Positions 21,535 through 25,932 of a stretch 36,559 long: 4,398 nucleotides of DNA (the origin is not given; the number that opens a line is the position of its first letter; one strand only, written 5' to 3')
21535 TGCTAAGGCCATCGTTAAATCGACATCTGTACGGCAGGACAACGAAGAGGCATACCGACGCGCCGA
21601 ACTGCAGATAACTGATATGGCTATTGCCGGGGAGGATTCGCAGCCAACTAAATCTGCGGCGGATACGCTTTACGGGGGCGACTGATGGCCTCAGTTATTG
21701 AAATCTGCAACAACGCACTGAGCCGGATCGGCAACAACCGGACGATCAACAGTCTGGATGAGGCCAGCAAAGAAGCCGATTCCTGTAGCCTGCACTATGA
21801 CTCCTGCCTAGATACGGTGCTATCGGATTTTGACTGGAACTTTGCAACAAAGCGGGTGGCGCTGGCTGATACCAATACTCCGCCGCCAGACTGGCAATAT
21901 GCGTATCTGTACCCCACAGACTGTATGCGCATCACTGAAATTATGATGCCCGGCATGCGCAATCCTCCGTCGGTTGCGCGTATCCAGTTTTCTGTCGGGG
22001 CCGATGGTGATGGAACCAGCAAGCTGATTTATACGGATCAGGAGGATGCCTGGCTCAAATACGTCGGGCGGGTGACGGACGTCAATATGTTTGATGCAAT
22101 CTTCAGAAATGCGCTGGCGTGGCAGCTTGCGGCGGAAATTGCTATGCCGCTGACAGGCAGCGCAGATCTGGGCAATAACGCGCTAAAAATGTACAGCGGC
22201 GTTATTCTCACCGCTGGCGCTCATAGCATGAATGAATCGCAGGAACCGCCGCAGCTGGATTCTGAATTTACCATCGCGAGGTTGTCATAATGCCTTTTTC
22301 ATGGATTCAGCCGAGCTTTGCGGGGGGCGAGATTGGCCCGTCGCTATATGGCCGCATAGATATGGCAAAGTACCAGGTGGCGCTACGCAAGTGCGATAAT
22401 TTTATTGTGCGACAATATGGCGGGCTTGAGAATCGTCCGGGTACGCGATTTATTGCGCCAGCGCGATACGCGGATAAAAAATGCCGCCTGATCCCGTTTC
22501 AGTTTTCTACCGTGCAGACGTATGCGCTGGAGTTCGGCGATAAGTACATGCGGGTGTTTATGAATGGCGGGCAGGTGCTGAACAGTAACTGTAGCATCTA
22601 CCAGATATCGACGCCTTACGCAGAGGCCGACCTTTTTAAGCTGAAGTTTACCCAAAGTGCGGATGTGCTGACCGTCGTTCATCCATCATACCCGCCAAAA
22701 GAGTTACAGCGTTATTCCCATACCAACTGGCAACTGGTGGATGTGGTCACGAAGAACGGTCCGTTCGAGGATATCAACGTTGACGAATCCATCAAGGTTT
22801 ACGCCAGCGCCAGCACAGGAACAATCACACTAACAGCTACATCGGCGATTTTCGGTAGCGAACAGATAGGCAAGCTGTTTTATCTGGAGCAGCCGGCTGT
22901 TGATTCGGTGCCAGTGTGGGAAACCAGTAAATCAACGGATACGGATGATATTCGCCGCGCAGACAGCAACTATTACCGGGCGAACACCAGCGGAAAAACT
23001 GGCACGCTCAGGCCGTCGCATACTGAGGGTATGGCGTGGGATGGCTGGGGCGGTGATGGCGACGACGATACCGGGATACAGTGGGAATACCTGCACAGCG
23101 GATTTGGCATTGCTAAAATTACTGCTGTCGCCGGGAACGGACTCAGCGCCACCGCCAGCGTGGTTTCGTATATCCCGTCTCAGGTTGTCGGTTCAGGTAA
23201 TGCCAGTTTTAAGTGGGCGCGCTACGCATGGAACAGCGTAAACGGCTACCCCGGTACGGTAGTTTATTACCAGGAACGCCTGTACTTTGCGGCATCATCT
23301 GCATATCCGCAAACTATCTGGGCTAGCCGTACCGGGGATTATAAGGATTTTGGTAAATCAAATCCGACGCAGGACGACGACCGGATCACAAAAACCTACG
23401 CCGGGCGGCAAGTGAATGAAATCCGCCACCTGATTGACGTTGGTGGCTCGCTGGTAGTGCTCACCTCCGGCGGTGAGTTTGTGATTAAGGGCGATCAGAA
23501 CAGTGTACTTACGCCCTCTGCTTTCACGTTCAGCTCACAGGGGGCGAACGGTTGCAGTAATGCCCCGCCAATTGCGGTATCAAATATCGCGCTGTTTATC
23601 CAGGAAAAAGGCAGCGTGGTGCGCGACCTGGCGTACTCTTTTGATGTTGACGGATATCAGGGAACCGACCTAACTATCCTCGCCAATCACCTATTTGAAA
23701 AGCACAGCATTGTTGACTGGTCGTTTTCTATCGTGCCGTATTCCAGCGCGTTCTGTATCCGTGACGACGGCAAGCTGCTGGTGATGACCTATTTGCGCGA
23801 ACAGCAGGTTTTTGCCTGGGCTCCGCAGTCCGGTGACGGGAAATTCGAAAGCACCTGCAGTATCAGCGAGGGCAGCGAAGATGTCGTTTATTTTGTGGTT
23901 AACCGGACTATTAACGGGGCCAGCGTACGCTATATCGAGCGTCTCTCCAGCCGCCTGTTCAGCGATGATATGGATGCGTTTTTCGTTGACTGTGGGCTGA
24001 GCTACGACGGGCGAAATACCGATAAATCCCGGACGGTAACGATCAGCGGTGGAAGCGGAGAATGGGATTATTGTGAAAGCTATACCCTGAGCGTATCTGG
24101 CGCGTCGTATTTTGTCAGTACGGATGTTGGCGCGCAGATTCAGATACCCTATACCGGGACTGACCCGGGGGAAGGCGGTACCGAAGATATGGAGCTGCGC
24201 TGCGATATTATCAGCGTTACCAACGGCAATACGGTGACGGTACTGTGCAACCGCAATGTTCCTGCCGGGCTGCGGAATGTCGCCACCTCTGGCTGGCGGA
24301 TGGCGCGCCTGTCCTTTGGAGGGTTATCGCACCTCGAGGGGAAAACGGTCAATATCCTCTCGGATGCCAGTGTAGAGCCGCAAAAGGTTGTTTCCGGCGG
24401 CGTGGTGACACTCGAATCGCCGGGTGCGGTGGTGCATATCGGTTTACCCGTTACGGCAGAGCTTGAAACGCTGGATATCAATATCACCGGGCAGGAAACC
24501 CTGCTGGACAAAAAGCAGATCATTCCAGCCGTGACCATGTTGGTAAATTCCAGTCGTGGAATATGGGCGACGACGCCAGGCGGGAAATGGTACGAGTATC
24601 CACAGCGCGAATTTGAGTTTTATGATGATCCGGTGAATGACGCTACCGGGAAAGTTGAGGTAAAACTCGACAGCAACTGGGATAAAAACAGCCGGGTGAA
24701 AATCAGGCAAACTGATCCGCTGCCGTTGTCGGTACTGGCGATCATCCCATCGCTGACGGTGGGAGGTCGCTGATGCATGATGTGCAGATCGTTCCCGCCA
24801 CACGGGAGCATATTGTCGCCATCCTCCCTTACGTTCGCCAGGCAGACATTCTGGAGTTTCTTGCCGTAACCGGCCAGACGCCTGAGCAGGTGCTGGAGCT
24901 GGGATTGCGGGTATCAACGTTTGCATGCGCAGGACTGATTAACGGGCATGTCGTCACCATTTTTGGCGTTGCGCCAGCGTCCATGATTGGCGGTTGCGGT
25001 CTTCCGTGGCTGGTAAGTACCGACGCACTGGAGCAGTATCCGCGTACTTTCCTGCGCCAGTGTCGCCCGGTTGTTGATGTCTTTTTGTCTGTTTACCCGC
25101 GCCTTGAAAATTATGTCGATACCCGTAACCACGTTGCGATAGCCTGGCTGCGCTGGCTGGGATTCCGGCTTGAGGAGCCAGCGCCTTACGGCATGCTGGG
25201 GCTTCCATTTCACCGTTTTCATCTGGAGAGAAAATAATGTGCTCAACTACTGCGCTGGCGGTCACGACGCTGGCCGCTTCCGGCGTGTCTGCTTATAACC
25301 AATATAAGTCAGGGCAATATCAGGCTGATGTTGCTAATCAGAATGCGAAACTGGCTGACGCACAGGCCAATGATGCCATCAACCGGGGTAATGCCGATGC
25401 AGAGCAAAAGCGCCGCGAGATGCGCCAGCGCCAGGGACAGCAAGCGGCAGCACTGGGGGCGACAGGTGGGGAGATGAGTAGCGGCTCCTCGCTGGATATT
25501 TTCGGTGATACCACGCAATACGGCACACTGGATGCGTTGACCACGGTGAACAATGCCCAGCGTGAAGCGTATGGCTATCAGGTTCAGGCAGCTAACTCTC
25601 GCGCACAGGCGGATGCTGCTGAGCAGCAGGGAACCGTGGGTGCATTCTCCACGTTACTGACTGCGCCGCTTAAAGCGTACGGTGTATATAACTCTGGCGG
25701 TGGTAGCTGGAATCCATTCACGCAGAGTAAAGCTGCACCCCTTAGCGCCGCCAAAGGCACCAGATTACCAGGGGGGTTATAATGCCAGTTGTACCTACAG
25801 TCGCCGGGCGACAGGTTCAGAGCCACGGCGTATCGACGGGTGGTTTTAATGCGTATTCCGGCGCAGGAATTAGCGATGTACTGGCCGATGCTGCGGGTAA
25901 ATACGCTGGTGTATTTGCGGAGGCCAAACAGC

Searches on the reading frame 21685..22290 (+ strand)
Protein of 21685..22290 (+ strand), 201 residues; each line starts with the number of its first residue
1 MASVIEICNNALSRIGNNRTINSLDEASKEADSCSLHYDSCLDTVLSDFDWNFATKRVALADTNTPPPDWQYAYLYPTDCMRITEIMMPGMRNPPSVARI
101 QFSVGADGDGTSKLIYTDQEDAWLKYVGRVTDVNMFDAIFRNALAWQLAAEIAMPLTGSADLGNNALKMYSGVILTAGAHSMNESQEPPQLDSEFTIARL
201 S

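Call 82: search_protein_families(library=phrogs, proteins=[window:21685-22290:+], max_evalue=0.0001)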
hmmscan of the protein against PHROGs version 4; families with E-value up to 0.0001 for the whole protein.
window:21685-22290:+ (201 aa): 3 families
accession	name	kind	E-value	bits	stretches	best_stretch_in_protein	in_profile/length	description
phrog_394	-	tail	1.5e-78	263.7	1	1-200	1-189/190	tail protein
phrog_35446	-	unknown function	7.7e-28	97.3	1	135-201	1-67/67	-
phrog_9239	-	tail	3.2e-17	63.2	1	1-174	1-163/741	tail tubular protein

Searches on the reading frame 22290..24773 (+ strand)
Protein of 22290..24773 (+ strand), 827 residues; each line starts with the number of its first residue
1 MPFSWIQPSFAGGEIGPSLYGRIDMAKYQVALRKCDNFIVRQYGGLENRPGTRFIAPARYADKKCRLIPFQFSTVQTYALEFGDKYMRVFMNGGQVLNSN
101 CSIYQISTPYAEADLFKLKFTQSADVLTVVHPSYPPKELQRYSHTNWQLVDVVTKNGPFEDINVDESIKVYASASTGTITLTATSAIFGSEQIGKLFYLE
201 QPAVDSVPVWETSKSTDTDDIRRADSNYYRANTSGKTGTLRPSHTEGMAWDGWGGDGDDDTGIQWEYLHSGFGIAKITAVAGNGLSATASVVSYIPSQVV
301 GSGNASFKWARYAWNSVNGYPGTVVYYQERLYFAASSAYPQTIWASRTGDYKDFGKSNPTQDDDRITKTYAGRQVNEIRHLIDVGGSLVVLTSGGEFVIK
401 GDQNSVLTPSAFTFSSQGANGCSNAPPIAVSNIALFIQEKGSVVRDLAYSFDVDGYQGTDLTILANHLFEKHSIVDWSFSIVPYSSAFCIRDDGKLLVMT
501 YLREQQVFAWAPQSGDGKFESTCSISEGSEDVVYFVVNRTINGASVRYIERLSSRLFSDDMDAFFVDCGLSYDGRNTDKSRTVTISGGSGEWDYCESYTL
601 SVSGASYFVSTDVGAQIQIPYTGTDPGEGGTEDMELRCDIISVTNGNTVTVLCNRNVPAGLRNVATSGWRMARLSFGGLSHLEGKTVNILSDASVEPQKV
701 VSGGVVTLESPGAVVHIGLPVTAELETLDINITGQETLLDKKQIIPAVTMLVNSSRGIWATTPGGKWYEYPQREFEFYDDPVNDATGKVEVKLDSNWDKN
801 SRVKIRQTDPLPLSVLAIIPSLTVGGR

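Call 5: search_protein_families(library=pfam, proteins=[window:22290-24773:+], max_evalue=0.01)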
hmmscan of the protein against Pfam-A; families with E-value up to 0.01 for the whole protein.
window:22290-24773:+ (827 aa): 0 families

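Call 13: search_protein_families(library=phrogs, proteins=[window:22290-24773:+], max_evalue=0.00001)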
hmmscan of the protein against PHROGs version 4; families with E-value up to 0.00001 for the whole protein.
window:22290-24773:+ (827 aa): 5 families
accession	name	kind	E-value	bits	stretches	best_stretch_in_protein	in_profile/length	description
phrog_376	-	tail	0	1111.6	1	1-826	2-711/712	tail protein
phrog_15566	-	tail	2.9e-275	915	1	302-826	29-551/552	tail protein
phrog_20269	-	unknown function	6.4e-194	645.1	1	1-410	1-373/374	-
phrog_30010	-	unknown function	2.3e-95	321.3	1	441-716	188-461/517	-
phrog_457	-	tail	1e-10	41.9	1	324-462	357-495/793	tail protein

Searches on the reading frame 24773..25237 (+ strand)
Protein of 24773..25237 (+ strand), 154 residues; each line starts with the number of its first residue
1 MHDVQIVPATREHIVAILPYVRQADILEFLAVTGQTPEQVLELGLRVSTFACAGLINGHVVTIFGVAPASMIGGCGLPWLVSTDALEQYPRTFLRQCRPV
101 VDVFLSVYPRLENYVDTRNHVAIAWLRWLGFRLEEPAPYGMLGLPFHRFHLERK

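Call 82: search_protein_families(library=phrogs, proteins=[window:24773-25237:+], max_evalue=0.0001)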
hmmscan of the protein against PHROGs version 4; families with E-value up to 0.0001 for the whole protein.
window:24773-25237:+ (154 aa): 2 families
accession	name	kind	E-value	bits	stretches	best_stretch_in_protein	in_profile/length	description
phrog_308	-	head and packaging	5.7e-55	186.6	1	3-154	2-151/151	internal virion protein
phrog_4177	-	unknown function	2e-09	38.7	1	6-135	3-124/143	-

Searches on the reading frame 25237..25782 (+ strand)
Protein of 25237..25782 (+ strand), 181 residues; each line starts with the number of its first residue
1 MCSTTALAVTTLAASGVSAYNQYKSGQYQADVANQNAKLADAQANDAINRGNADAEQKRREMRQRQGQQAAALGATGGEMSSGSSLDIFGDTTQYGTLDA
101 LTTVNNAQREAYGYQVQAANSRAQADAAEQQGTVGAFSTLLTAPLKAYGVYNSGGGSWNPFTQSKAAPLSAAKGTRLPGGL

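Call 82: search_protein_families(library=phrogs, proteins=[window:25237-25782:+], max_evalue=0.0001)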
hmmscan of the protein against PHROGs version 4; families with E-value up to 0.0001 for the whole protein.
window:25237-25782:+ (181 aa): 1 family
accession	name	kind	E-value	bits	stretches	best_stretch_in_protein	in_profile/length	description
phrog_418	-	head and packaging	9.7e-61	205.7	1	1-163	1-166/166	internal virion protein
